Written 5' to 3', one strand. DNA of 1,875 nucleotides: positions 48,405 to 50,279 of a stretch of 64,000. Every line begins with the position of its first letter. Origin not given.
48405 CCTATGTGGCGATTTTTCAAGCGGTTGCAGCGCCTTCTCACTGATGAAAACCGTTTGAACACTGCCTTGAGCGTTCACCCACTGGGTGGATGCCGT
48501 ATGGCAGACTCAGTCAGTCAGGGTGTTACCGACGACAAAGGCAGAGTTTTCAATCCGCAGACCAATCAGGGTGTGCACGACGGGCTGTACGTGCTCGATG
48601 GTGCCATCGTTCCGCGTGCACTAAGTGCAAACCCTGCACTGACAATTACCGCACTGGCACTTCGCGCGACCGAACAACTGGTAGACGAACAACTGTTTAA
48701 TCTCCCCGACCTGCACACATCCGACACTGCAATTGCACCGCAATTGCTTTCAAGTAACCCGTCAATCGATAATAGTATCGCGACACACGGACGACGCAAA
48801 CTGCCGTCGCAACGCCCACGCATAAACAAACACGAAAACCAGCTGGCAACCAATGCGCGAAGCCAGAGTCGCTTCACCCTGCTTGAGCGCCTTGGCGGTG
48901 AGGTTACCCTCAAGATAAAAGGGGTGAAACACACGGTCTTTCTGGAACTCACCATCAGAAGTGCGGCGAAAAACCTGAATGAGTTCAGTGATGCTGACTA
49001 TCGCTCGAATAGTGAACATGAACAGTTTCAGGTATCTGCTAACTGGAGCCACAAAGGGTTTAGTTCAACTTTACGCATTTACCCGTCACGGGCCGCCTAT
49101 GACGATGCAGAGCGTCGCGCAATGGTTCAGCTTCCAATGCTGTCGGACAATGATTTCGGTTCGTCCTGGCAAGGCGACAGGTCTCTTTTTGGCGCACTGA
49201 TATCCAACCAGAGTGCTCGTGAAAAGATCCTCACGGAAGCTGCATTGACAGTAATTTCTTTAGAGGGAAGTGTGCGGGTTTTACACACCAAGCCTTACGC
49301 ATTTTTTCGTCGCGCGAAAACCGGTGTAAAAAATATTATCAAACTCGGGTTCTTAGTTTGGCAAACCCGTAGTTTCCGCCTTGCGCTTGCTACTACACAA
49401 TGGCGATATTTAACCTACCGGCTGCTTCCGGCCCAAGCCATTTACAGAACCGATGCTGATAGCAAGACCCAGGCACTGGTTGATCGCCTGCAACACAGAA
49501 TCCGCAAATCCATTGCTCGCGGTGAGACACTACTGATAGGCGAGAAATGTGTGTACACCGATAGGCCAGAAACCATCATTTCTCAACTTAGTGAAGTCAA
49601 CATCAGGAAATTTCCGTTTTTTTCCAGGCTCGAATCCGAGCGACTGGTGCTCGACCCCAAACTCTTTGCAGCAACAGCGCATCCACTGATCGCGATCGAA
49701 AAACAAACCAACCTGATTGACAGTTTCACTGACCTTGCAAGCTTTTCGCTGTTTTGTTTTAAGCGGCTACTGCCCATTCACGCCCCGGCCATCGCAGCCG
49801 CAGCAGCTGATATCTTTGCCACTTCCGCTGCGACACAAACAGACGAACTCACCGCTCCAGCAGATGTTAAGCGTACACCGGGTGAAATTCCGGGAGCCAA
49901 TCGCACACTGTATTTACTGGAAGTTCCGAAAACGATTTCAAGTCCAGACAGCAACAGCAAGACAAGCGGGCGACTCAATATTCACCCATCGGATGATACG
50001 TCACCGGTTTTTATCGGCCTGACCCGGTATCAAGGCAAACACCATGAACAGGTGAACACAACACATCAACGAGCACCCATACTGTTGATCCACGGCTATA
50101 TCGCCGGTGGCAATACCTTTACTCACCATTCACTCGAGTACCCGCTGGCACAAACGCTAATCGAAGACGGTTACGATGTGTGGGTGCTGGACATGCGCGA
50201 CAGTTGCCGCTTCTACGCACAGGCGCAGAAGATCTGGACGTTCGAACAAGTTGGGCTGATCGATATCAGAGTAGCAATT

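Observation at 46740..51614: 1624-aa ChoD-like GMC oxidoreductase fused to an alpha/beta hydrolase with Cys in the nucleophile elbow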

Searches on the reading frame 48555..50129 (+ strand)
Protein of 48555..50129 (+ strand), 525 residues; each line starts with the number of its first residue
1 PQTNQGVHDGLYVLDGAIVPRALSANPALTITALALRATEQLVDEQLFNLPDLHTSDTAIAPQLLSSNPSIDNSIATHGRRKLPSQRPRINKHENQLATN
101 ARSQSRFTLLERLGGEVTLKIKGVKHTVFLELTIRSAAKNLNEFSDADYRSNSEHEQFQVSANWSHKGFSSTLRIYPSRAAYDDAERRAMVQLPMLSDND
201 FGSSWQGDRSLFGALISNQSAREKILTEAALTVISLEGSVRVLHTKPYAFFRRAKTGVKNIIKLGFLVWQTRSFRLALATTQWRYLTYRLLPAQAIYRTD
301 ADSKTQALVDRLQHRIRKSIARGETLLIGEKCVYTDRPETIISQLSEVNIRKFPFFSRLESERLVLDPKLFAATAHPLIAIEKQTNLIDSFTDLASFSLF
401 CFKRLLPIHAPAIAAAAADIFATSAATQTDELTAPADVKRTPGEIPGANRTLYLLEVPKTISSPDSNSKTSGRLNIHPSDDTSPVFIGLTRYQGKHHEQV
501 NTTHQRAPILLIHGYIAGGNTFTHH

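Call 44: predict_structure(alignment_id=A5)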
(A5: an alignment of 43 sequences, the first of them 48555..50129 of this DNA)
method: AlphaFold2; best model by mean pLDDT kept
length: 525 residues; sequences in the alignment: 43
mean_pLDDT: 73.5   pTM: 0.66
mean pLDDT of the five models: 73.5, 71.5, 71.3, 70.5, 69.6
residues with pLDDT >= 90: 184; 70-90: 119; 50-70: 123; < 50: 99
segments of 3 or more residues with pLDDT < 50: 1-26, 48-84, 466-479, 513-525
pLDDT, mean of each block of 10 residues (from residue 1): 32 44 48 63 58 43 45 44 51 53 89 96 94 96 77 86 84 97 93 66 84 84 92 97 81 55 58 69 92 95 94 95 97 83 93 83 93 90 93 94 88 78 57 58 73 77 50 43 69 63 56 46 37
secondary structure, 60 per line:
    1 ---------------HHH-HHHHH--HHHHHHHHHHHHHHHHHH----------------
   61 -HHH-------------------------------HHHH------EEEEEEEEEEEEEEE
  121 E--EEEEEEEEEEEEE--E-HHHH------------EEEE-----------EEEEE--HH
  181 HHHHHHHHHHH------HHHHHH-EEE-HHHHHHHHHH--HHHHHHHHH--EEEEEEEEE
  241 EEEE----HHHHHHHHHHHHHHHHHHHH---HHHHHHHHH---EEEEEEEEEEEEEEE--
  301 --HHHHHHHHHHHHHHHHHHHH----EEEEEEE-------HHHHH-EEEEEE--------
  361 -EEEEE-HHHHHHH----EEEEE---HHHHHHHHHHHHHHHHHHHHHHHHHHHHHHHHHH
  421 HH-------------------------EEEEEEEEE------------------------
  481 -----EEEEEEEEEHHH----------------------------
elements in order: H20-24 H27-44 H96-99 E106-121 E124-136 H141-144 E157-160 E172-176 H179-191 H198-203 E205-207 H209-218 H221-229 E232-244 H249-268 H272-280 E284-298 H303-322 E327-333 H341-345 E347-352 E362-366 H368-374 E379-383 H387-422 E448-456 E486-494
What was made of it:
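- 48852..49814 (+): Middle domain (aa ~705-1025). Long antiparallel strands plus helices; no known family or fold. AlphaFold2 model with most of the core at pLDDT above 90 (call 44).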

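Call 48: fold_search(model_id=the predicted structure, library=pdb)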
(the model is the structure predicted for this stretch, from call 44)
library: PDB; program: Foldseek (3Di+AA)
matches with E <= 10: 614; with E <= 0.001: 0
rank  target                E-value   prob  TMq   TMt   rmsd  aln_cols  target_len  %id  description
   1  7yny_A                2.0e-01  0.02  0.05  0.07  30.5       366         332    9  Crystal structure of baculovirus LEF-3 from Helicoverpa armigera nucleopolyhedrovirus (released 2023-01-25)
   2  6j2d_A                2.4e-01  0.02  0.06  0.10  22.4       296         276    9  Crystal structure of bat (Pteropus Alecto) MHC class I Ptal-N*01:01 in complex with Hendra virus-derived peptide HeV1 (released 2019-09-18)
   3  6p23_A                4.7e-01  0.01  0.06  0.08  23.5       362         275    8  Structure of a nested set of N-terminally extended MHC I-peptides provide novel insights into antigen processing prese (released 2019-10-16)
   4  6wve                  5.3e-01  0.02  0.07  0.10  20.6       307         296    6  Chicken SPCS1 (released 2021-01-13)
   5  1um2_B                5.3e-01  0.02  0.07  0.09  28.0       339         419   12  Crystal Structure of the Vma1-Derived Endonuclease with the Ligated Extein Segment (released 2004-09-22)
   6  9tpm                  5.9e-01  0.01  0.06  0.10  19.3       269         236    9  Structure of LolB from Porphyromonas gingivalis (released 2026-02-18)
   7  9do6_C                5.9e-01  0.01  0.06  0.07  36.6       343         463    5  Membrane-spanning OlyA/PlyB pore complex focused refinement (released 2025-09-24)
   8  9tvu_e                6.6e-01  0.06  0.07  0.07  35.7       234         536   13  Structure of the Chlamydomonas reinhardtii chlororibosome (released 2026-02-18)
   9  8cm1                  6.6e-01  0.01  0.04  0.09  21.0       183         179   10  Lol B - Localization of lipoprotein B from Vibrio cholera (released 2023-06-21)
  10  7vgw_A                7.8e-01  0.11  0.15  0.30  11.3       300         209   11  Yeast gid10 with Pro-peptide (released 2022-07-27)
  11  7ydq                  7.8e-01  0.02  0.07  0.07  20.3       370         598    6  Structure of PfNT1(Y190A)-GFP in complex with GSK4 (released 2023-04-26)
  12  8b0g_I                7.8e-01  0.01  0.06  0.07  25.1       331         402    7  2C9, C5b9-CD59 structure (released 2023-02-22)
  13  2hjk_A                8.3e-01  0.01  0.08  0.09  21.1       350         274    9  Crystal Structure of HLA-B5703 and HIV-1 peptide (released 2006-10-03)
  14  1jva_B                8.7e-01  0.02  0.08  0.09  29.2       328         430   12  CRYSTAL STRUCTURE OF THE VMA1-DERIVED ENDONUCLEASE BEARING THE N AND C EXTEIN PROPEPTIDES (released 2002-08-29)
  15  8iyy                  8.7e-01  0.01  0.08  0.13  20.1       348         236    5  Single excitation and two emissions pH sensor protein(SITE-pHorin)_pH7.0 (released 2024-10-09)
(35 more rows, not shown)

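Call 87: search_solved_structures(query=A7, max_evalue=1)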
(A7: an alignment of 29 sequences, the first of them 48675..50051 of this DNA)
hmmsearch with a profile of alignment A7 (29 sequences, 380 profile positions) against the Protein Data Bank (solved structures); distinct sequences matched with E-value up to 1: 0.
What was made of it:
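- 48852..49814 (+): No PDB sequence hit with a profile (call 87).
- Tried and rejected: A profile against PDB sequences gave nothing (call 87).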

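Call 89: search_protein_families(library=pfam, alignment_id=A7, max_evalue=1)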
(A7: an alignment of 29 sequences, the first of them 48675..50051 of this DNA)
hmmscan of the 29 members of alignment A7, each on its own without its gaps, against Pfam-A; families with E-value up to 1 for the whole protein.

A. member 1, window:48675-50051:+ (459 aa): 0 families

B. families by the number of members that match (of 29 scanned): 7 families
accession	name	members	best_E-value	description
PF17272.7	DUF5337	1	0.038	Family of unknown function (DUF5337)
PF02381.23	MraZ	1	0.052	MraZ protein, putative antitoxin-like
PF22807.2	TrAA12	1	0.077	TrAA12-like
PF07542.16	ATP12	1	0.11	ATP12 chaperone protein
PF03515.19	Cloacin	1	0.22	Colicin-like bacteriocin tRNase domain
PF00564.30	PB1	1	0.28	PB1 domain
PF01053.26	Cys_Met_Meta_PP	1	0.32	Cys/Met metabolism PLP-dependent enzyme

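Call 93: fold_search(model_id=the predicted structure, library=viral)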
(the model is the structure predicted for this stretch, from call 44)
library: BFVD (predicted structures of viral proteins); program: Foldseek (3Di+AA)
matches with E <= 10: 336; with E <= 0.001: 0
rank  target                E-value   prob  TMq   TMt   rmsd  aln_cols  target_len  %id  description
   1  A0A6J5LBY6            6.5e-02  0.38  0.14  0.31  18.5       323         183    8  Outer membrane protein beta-barrel [uncultured Caudovirales phage]
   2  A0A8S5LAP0            6.5e-02  0.30  0.05  0.15  25.1       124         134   17  Uncharacterized protein [Podoviridae sp. ctBev14]
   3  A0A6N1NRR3            9.1e-02  0.15  0.08  0.16  20.4       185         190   14  Mg640 protein [Tupanvirus deep ocean]
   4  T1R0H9                1.1e-01  0.03  0.06  0.07  30.9       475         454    8  LEF-3 [Chrysodeixis chalcites nucleopolyhedrovirus]
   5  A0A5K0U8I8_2          1.1e-01  0.03  0.06  0.04  36.6       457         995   10  Kinesin motor domain-containing protein [Yasminevirus sp. GU-2018]
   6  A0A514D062            1.3e-01  0.05  0.08  0.14  28.3       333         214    9  Uncharacterized protein (Fragment) [Leviviridae sp.]
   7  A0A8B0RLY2            1.5e-01  0.08  0.05  0.03  29.2       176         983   11  Putative coat protein [Riboviria sp.]
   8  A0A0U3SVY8            2.5e-01  0.06  0.08  0.04  26.9       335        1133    8  B spike [Diaphorina citri reovirus]
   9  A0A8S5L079            2.5e-01  0.01  0.05  0.05  37.2       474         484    8  Maturation protein (Fragment) [ssRNA phage SRR6960509_3]
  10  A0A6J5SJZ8            2.6e-01  0.21  0.14  0.31  16.4       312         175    5  Outer membrane protein beta-barrel [uncultured Caudovirales phage]
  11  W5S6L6                3.3e-01  0.08  0.07  0.11  22.2       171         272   16  Uncharacterized protein [Pithovirus sibericum]
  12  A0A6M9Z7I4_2          3.7e-01  0.11  0.07  0.03  25.1       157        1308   10  (no name in the UniProt tables at hand)
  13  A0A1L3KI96            3.7e-01  0.02  0.09  0.08  36.1       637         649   10  Uncharacterized protein [Beihai levi-like virus 12]
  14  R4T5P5                3.9e-01  0.09  0.08  0.19  21.8       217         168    9  (no name in the UniProt tables at hand)
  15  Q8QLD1                4.1e-01  0.08  0.04  0.10  24.7       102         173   14  Uncharacterized protein [Mamestra configurata nucleopolyhedrovirus]
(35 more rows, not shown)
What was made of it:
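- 48852..49814 (+): Best Foldseek hit in PDB has E 0.2 and TM below 0.15 (call 48); best in BFVD has E 0.065 (call 93).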

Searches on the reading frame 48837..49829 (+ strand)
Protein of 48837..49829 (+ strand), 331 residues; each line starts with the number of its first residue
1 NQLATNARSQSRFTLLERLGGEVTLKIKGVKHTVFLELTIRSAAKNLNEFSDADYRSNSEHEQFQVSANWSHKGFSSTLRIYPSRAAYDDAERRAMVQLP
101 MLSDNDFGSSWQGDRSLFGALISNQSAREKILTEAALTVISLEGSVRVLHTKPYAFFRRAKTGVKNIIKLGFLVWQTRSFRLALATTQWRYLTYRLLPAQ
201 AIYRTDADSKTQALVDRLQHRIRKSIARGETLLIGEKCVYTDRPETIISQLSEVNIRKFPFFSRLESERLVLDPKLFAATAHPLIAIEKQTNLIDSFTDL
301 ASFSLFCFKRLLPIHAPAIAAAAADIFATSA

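Call 80: search_protein_representatives(protein=window:48837-49829:+)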
Query: 331 residues. Proteins with E-value up to 0.001 (for the whole library): 4; up to 1e-10: 3; up to 1e-30: 2. The best 4 are listed.
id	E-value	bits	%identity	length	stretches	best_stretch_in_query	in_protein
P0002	7.3e-137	472.2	67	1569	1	1-329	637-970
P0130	3.5e-91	322.3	70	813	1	118-330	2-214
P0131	2.8e-17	79.6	41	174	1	8-101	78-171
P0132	1.8e-07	47.5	38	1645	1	172-208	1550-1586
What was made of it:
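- Tried and rejected: Single-sequence phmmer over 1.84 billion cluster representatives found only 4 hits, all close relatives or fragments, so it gave no estimate of family size (call 80).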
